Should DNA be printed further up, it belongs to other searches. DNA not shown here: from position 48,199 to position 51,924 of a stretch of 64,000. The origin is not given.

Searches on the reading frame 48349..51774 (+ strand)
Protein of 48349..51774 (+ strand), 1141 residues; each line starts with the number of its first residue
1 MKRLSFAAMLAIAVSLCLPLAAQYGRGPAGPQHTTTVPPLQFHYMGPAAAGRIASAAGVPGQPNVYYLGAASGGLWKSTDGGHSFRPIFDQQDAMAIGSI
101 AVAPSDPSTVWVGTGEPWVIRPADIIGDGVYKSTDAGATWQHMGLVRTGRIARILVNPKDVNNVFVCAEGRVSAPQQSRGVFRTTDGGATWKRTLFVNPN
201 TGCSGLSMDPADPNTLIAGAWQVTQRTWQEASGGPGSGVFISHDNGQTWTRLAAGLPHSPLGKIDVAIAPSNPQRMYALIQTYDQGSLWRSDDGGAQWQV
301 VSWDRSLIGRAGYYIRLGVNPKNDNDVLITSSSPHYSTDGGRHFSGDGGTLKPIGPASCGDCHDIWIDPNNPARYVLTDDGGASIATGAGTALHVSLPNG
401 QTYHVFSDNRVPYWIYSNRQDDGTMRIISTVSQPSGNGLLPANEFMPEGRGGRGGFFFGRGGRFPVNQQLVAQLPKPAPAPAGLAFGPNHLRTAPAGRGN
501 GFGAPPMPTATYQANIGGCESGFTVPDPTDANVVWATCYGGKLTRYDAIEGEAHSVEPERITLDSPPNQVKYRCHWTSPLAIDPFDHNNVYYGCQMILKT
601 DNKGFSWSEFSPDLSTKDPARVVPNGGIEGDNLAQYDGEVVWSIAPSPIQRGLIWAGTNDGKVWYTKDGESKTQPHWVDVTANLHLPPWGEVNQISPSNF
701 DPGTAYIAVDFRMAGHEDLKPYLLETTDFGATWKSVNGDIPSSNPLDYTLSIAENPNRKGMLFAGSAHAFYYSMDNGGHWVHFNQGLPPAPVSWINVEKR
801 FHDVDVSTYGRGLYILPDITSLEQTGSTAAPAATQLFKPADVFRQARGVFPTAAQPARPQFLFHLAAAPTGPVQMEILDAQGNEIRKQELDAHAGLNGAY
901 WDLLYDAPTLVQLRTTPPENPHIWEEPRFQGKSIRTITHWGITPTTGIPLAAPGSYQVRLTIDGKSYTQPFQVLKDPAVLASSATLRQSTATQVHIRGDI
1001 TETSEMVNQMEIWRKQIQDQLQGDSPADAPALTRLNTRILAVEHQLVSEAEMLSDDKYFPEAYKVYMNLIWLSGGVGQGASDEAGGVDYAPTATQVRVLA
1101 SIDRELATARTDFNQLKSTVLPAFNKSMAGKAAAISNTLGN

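Call 6: search_protein_families(library=pfam, proteins=[window:48349-51774:+])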
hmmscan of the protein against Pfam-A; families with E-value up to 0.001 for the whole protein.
window:48349-51774:+ (1141 aa): 2 families
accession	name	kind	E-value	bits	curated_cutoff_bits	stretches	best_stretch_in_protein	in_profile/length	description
PF15902.12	Sortilin-Vps10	-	1.5e-23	83.8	33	2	130-222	3-89/446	Sortilin, neurotensin receptor 3,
PF02012.26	BNR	-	3.9e-05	23.4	27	0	240-250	1-11/12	BNR/Asp-box repeat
